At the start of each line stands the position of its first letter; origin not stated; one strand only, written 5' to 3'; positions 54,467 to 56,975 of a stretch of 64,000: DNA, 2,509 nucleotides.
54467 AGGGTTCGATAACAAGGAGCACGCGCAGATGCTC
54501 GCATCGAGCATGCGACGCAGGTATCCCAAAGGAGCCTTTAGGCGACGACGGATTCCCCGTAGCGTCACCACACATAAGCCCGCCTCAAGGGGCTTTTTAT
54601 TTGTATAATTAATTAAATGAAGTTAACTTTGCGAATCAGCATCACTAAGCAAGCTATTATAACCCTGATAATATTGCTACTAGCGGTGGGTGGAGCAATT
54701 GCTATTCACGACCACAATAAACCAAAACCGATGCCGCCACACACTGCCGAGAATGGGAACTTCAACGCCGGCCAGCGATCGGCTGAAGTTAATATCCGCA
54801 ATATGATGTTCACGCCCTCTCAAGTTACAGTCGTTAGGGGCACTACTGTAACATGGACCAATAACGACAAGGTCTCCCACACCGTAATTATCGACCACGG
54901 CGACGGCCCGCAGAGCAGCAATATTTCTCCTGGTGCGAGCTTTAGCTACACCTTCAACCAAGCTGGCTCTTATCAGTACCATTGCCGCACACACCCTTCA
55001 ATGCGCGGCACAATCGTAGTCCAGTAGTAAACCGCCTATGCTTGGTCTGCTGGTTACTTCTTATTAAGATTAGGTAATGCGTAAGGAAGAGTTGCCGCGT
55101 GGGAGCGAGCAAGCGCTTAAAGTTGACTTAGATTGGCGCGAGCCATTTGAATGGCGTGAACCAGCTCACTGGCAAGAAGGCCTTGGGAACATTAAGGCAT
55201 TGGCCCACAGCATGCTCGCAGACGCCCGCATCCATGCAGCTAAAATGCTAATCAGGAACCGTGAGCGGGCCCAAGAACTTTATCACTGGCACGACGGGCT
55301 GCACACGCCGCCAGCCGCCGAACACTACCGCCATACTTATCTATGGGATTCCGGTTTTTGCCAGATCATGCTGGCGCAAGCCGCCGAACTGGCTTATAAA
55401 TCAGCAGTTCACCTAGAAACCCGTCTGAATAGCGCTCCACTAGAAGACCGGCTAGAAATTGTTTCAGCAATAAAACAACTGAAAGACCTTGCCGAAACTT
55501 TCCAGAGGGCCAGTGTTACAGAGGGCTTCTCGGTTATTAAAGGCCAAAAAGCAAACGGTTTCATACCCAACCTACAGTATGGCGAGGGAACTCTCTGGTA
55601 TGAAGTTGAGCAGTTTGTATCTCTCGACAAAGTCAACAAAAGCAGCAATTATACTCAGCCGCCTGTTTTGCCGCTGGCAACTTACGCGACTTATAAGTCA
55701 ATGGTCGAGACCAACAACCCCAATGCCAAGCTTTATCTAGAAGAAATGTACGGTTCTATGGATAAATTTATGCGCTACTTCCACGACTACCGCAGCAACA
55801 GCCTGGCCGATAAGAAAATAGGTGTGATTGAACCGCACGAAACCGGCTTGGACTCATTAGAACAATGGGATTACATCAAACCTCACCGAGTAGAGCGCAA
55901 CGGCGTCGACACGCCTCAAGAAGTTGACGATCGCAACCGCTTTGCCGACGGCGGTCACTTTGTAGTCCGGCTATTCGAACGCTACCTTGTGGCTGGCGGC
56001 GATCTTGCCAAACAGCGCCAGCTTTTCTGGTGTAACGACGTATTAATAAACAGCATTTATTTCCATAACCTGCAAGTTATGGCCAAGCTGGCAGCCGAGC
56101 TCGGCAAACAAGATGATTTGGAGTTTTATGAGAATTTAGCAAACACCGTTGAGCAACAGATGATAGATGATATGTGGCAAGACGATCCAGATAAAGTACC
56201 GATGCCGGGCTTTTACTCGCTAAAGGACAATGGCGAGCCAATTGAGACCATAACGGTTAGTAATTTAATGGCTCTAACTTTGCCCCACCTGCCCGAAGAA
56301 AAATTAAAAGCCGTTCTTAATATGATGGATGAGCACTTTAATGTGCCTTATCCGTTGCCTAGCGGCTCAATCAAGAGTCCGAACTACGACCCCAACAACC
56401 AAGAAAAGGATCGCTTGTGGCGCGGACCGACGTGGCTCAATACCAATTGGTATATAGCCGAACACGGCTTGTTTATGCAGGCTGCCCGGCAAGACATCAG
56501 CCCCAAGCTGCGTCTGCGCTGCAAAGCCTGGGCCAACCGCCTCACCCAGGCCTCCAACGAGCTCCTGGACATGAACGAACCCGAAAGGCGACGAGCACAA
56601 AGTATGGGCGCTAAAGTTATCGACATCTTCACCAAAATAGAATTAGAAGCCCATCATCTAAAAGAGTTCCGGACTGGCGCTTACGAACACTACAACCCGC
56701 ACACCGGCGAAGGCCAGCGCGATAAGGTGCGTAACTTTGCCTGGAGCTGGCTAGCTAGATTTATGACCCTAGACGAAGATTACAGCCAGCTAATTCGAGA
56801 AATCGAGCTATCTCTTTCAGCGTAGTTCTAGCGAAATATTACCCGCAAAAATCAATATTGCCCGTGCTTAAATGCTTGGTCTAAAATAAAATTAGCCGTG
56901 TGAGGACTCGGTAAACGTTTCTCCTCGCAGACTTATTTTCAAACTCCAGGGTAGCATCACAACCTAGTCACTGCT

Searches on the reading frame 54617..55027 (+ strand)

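Call 11: search_protein_families(library=pfam, proteins=[window:54617-55027:+], max_evalue=0.1)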
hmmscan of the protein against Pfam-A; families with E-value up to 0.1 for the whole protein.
window:54617-55027:+ (136 aa): 7 families
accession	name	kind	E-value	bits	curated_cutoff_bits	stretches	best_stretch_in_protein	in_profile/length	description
PF13473.12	Cupredoxin_1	-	4e-14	53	27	1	48-135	15-104/104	Cupredoxin-like domain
PF00127.26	Copper-bind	-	1.1e-13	51.9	21.2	1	56-136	5-99/99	Copper binding proteins, plastocyanin/azurin family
PF00801.26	PKD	-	0.0017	18.8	23.5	1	64-120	3-60/80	PKD domain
PF07732.21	Cu-oxidase_3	-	0.014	15.9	21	1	75-128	48-103/119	Multicopper oxidase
PF13157.11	Enas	-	0.017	15.6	22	1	63-126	31-95/112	Endospore appendages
PF20944.2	StcE_b-sandwich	-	0.023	15.2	27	0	54-84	37-68/75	Metalloprotease StcE, beta-sandwich domain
PF19747.4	DUF6234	-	0.026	15.3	27.5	1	9-45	78-115/129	Family of unknown function (DUF6234)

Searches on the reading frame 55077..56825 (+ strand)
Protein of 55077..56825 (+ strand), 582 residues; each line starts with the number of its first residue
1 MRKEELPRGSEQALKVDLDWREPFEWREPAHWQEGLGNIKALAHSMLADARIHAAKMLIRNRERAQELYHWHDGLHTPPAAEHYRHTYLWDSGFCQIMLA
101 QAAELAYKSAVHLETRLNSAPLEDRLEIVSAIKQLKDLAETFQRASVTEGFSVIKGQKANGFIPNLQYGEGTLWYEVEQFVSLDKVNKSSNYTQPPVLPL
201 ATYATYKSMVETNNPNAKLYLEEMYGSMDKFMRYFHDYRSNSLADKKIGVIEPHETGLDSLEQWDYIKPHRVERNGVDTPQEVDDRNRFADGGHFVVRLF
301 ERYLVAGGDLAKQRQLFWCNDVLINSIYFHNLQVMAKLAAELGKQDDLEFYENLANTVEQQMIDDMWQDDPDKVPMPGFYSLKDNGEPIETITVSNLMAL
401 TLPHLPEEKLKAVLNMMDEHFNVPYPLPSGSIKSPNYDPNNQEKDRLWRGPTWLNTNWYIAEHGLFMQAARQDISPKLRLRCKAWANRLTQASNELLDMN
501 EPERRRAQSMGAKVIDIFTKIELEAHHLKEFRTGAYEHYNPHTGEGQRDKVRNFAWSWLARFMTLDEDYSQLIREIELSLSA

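Call 11: search_protein_families(library=pfam, proteins=[window:55077-56825:+], max_evalue=0.1)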
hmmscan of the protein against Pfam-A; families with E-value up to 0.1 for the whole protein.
window:55077-56825:+ (582 aa): 4 families
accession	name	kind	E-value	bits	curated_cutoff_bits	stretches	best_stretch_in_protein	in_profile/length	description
PF22422.2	MGH1-like_GH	-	8.3e-35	121.4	27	1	153-557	31-356/356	Mannosylglycerate hydrolase MGH1-like glycoside hydrolase domain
PF03200.22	Glyco_hydro_63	-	1.5e-06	27.7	22.4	1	406-462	362-421/492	Glycosyl hydrolase family 63 C-terminal domain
PF17389.8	Bac_rhamnosid6H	-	0.0024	17.6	24.5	1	323-410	169-242/339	Bacterial alpha-L-rhamnosidase 6 hairpin glycosidase domain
PF01204.24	Trehalase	-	0.0038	16.6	21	1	193-412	179-393/512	Trehalase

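Call 43: search_protein_families(library=ncbifam, proteins=[window:55077-56825:+], max_evalue=0.1)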
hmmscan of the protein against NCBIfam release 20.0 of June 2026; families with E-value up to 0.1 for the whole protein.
window:55077-56825:+ (582 aa): 3 families
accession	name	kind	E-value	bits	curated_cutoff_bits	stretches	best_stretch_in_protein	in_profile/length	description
NF047898.1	GluglyHdase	equivalog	3.8e-12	45.7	550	1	146-462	55-386/442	glucosylglycerate hydrolase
TIGR01561.1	gde_arch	hypoth_equivalog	4e-05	22.6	364.15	1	322-455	421-553/569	putative glycogen debranching enzyme, archaeal type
NF007525.0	PRK10137.1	equivalog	0.00071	17.8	625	0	413-459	678-721/790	alpha-glucosidase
